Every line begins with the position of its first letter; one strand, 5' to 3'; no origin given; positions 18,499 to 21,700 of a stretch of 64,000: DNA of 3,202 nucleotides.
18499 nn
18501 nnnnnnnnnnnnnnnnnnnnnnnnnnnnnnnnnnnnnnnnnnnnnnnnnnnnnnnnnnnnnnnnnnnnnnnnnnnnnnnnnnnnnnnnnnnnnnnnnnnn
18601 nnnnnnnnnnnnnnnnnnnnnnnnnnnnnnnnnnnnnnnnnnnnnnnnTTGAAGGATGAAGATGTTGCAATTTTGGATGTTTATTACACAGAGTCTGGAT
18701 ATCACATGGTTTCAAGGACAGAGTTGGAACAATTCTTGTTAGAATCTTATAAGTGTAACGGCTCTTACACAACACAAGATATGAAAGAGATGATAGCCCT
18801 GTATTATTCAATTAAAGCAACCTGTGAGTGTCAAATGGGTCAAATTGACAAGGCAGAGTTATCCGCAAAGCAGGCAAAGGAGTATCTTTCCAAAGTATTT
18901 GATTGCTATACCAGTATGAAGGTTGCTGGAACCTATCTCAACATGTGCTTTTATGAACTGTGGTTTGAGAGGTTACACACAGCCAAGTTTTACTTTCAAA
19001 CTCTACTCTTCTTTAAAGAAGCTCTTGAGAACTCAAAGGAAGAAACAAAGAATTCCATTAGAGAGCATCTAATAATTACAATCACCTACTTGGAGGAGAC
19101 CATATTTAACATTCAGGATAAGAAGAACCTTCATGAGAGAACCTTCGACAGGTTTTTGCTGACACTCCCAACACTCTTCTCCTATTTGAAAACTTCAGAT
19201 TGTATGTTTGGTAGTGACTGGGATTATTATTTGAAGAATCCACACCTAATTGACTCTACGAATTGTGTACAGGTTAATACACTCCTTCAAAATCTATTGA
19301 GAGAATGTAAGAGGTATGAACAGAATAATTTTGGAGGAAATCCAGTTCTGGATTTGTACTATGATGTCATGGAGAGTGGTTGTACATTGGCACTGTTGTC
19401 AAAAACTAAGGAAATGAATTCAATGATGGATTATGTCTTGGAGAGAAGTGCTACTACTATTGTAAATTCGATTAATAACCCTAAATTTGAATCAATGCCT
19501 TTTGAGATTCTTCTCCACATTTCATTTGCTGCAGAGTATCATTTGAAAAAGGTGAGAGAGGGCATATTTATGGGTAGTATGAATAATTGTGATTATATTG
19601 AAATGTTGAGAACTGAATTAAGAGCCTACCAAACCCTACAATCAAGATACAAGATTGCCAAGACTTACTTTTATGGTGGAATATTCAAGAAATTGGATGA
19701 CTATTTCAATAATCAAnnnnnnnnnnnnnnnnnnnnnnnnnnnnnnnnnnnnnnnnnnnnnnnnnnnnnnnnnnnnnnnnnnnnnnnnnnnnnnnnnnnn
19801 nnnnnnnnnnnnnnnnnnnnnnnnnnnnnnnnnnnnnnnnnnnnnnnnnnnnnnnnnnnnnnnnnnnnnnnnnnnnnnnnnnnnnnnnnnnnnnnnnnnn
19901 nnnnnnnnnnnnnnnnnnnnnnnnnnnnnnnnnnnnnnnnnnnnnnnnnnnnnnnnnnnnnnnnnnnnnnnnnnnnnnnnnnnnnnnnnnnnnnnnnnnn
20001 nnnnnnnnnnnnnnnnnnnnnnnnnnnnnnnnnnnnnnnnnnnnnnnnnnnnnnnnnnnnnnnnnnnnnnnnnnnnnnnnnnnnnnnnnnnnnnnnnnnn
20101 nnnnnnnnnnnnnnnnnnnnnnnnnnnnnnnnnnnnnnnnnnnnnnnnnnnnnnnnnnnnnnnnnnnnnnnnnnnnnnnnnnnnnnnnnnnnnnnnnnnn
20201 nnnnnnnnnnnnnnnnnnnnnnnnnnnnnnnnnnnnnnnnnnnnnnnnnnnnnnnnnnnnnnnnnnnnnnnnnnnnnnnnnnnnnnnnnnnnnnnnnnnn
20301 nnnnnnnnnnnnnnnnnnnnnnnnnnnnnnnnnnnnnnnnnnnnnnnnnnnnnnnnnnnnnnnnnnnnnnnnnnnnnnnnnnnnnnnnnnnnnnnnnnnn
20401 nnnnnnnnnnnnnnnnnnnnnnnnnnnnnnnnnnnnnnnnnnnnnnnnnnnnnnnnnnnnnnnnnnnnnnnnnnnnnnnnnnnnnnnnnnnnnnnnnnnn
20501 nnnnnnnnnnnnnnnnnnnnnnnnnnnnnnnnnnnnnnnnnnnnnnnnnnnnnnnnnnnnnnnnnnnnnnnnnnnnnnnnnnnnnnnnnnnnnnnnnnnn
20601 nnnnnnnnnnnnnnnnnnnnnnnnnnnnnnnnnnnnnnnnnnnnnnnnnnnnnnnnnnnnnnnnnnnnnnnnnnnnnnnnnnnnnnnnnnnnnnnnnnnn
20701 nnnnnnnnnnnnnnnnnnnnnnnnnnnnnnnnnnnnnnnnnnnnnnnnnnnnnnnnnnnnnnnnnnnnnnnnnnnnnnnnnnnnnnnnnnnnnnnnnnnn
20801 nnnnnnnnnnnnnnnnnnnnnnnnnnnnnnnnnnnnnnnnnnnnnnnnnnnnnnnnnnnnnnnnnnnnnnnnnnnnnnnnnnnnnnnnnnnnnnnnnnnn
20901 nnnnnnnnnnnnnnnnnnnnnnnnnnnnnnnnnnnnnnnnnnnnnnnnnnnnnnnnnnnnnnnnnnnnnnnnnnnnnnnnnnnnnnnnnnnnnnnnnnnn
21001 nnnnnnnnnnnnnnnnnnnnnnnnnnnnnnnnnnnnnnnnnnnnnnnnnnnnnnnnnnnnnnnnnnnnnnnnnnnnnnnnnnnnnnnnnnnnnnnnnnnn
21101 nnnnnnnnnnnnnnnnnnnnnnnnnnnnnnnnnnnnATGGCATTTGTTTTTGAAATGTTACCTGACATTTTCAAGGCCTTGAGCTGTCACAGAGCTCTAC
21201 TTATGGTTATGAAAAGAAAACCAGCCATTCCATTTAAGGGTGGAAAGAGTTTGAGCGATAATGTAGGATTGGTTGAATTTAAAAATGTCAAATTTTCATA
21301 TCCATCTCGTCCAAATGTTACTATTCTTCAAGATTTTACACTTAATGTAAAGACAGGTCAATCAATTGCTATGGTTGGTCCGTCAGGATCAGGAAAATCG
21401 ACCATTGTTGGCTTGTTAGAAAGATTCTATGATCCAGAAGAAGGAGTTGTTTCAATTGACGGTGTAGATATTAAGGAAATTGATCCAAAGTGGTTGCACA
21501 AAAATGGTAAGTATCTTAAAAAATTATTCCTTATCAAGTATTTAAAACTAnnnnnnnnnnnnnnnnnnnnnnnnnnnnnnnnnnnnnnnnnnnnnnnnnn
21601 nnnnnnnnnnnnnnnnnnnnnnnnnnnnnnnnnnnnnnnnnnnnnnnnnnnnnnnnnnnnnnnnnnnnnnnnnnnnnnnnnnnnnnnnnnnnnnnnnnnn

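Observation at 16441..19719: Tandem duplicated paralogs of a Zn2Cys6-type regulator in which the upstream copy has lost the zinc cluster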

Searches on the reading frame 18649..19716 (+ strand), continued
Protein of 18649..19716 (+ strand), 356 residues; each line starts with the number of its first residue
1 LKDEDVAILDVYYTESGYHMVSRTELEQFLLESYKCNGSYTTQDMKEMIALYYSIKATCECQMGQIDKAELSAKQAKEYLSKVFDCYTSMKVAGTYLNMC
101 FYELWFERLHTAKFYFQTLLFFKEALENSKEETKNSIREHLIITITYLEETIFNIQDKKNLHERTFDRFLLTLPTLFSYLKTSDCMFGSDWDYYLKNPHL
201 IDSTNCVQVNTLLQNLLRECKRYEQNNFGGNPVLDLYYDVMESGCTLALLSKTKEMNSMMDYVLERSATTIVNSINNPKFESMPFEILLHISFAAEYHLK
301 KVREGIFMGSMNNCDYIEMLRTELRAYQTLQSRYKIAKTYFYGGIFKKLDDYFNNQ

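Call 92: find_encoding_contigs(protein=P0010, flank=10000, max_places=2)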
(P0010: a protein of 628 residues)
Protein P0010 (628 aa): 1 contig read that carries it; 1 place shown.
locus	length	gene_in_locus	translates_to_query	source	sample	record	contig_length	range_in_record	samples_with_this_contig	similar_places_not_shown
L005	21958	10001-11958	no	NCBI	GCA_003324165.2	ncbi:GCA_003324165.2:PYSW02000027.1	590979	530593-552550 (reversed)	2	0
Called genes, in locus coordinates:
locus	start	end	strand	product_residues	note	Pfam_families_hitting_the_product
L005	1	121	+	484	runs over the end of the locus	PF01237:Oxysterol_BP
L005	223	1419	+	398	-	PF23414:Beta-prop_EML_2, PF24807:WD40_CDC20-Fz, PF25172:Beta-prop_WDR3_2nd, PF25173:Beta-prop_WDR3_1st, PF25175:Beta-prop_WDR5, PF00400:WD40, PF23381:Beta-prop_IFT122_1st, PF24814:WD40_Prp19, +21 more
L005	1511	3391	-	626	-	-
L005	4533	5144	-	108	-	PF01221:Dynein_light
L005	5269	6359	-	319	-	PF00168:C2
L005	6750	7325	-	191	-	-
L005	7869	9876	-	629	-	PF00560:LRR_1 (faint), PF12799:LRR_4 (faint), PF13516:LRR_6 (faint), PF13855:LRR_8 (weak)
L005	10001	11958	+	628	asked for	PF00172:Zn_clus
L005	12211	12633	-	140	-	-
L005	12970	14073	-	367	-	-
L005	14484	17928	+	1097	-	PF13229:Beta_helix (faint), PF02415:Chlam_PMP (faint), PF00069:Pkinase, PF07714:PK_Tyr_Ser-Thr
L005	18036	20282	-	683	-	PF07992:Pyr_redox_2, PF00070:Pyr_redox, PF13405:EF-hand_6 (faint), PF13499:EF-hand_7, PF00036:EF-hand_1 (weak), PF13202:EF-hand_5 (weak), PF22366:NDH2_C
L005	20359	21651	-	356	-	-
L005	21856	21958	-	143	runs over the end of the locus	PF16053:MRP-S34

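Call 93: find_encoding_contigs(protein=P0022, flank=10000, max_places=2)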
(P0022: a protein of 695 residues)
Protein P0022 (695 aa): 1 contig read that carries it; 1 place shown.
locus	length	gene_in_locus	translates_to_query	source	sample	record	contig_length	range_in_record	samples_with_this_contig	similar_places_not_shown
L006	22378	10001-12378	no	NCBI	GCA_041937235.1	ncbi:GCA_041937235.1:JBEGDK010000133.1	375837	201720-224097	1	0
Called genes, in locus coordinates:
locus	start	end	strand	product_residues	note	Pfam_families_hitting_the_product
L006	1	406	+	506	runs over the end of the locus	PF00615:RGS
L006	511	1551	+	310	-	PF00025:Arf (faint), PF00071:Ras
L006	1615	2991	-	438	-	PF25390:WD40_RLD, PF13540:RCC1_2 (faint)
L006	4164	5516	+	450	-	PF00091:Tubulin, PF03953:Tubulin_C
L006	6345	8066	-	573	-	PF03098:An_peroxidase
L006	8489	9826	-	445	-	PF09949:APP1_cat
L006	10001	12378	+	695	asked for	PF00172:Zn_clus (weak)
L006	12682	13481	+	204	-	-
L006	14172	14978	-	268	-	PF23441:SDR, PF00106:adh_short, PF08659:KR, PF13561:adh_short_C2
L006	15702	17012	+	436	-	PF12897:Asp_aminotransf (weak), PF00155:Aminotran_1_2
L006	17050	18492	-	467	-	PF07648:Kazal_2 (weak)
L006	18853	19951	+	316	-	PF03099:BPL_LplA_LipB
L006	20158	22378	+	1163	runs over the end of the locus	-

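Call 96: search_protein_families(library=pfam, proteins=[P0017, P0012, P0088, P0089, P0084, P0096, P0007, P0009, P0086], max_evalue=1)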
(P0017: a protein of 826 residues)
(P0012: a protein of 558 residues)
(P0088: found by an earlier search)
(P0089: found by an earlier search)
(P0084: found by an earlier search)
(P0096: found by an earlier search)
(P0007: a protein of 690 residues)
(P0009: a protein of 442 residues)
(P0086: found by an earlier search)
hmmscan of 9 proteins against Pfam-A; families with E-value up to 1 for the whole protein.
P0017 (826 aa): 1 family
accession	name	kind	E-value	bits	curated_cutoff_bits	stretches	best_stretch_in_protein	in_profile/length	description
PF00172.23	Zn_clus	-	0.015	15.9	21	1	226-257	2-37/39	Fungal Zn(2)-Cys(6) binuclear cluster domain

P0012 (558 aa): 0 families

P0088 (825 aa): 1 family
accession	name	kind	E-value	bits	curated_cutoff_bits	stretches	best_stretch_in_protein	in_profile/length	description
PF00172.23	Zn_clus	-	8.5e-08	32.6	21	1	226-261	2-37/39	Fungal Zn(2)-Cys(6) binuclear cluster domain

P0089 (854 aa): 1 family
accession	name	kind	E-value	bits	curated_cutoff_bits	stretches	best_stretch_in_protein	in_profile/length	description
PF00172.23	Zn_clus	-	9e-08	32.5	21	1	250-285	2-37/39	Fungal Zn(2)-Cys(6) binuclear cluster domain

P0084 (1168 aa): 1 family
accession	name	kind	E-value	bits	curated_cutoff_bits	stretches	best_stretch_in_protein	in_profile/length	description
PF00172.23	Zn_clus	-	5.2e-09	36.5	21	1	690-726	2-38/39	Fungal Zn(2)-Cys(6) binuclear cluster domain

P0096 (459 aa): 1 family
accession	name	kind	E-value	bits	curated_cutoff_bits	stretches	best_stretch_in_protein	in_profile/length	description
PF00172.23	Zn_clus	-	0.0014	19.2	21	1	9-32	16-39/39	Fungal Zn(2)-Cys(6) binuclear cluster domain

P0007 (690 aa): 2 families
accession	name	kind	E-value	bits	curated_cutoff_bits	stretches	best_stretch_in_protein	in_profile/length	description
PF00172.23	Zn_clus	-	0.00051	20.5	21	1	222-249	11-38/39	Fungal Zn(2)-Cys(6) binuclear cluster domain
PF19414.4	Astro_p19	-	0.17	11.8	27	1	535-626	45-134/174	Astrovirus p19 protein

P0009 (442 aa): 1 family
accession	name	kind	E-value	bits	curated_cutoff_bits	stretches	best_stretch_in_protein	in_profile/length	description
PF10345.15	Cohesin_load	-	0.025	13.4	25.8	1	113-208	355-447/585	Cohesin loading factor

P0086 (812 aa): 1 family
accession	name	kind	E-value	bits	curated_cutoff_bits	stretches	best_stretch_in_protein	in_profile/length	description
PF00172.23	Zn_clus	-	1.7e-09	38.1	21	1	324-360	2-38/39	Fungal Zn(2)-Cys(6) binuclear cluster domain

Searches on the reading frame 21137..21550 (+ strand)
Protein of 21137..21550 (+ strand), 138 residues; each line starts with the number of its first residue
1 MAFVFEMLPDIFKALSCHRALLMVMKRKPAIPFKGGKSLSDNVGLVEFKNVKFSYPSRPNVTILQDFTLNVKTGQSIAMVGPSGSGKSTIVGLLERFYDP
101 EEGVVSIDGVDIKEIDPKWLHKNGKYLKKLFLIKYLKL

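Call 59: search_protein_families(library=pfam, proteins=[window:21137-21550:+], max_evalue=0.001)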
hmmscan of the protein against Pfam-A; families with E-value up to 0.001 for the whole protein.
window:21137-21550:+ (138 aa): 3 families
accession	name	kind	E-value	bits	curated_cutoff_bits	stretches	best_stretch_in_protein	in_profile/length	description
PF00005.33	ABC_tran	-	1.1e-12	49.2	25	1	64-128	1-65/137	ABC transporter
PF06414.18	Zeta_toxin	-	0.0002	21.3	22.3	1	74-119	16-61/199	Zeta toxin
PF13555.12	AAA_29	-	0.00076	19.6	27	0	68-91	16-39/61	P-loop containing region of AAA domain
